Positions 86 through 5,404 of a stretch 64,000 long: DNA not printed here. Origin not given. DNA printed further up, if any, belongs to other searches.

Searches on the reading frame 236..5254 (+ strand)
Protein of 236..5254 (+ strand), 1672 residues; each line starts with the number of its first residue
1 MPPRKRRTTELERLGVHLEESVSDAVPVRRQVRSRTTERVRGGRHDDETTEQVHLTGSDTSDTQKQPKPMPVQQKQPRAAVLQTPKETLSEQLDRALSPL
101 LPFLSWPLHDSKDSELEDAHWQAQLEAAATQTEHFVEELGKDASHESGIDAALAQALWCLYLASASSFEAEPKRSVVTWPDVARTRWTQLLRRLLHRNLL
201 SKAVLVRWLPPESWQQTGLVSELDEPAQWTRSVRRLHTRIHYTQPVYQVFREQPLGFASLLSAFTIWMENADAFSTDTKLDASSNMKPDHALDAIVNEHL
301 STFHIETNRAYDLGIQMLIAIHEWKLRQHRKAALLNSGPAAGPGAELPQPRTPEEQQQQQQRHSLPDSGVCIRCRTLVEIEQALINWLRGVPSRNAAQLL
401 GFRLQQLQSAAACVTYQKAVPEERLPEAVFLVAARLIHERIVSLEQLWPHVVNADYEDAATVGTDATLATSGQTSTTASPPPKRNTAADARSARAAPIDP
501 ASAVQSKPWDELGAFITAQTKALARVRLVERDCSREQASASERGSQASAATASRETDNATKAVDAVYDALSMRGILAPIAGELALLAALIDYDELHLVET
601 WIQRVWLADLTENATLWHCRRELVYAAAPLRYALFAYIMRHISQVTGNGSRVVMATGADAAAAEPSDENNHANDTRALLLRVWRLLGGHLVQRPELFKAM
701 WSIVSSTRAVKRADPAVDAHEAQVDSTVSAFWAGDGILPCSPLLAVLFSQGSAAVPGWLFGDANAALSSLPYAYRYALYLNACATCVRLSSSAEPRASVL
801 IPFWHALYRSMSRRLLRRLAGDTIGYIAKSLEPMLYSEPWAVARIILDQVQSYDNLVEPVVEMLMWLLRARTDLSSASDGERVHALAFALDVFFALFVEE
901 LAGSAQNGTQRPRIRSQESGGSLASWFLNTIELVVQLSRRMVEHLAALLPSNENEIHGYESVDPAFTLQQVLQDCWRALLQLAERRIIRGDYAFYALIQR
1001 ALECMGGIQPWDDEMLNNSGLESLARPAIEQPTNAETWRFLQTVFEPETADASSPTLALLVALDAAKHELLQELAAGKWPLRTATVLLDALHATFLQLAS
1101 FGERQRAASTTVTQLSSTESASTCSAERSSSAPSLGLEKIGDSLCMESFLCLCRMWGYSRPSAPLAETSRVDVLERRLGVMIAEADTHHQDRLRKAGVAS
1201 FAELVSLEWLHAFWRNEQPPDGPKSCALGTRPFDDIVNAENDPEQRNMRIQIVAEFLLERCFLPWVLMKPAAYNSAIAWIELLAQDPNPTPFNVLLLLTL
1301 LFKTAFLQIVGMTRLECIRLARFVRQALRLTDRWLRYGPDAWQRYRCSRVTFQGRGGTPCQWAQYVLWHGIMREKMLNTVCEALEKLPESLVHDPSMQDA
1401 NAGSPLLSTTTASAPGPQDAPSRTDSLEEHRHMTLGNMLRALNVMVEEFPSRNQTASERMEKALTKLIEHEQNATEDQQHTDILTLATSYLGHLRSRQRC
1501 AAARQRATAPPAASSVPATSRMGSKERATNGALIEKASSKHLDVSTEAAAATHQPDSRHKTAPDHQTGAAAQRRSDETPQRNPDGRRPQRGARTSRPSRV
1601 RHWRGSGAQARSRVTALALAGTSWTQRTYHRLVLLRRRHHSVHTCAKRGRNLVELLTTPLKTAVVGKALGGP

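Call 5: search_protein_families(library=pfam, proteins=[window:236-5254:+])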
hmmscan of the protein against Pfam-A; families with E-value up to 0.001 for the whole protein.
window:236-5254:+ (1672 aa): 3 families
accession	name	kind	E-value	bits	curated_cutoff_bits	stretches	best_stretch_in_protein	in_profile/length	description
PF16134.10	THOC2_N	-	7.8e-16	58.3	27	1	126-455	50-299/632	THO complex subunit 2 N-terminus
PF11262.13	Tho2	-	1.1e-11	44.9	23.1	1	1251-1494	104-305/305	Transcription factor/nuclear export subunit protein 2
PF11732.13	Thoc2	-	3e-05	24.4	27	1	835-865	5-35/76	Transcription- and export-related complex subunit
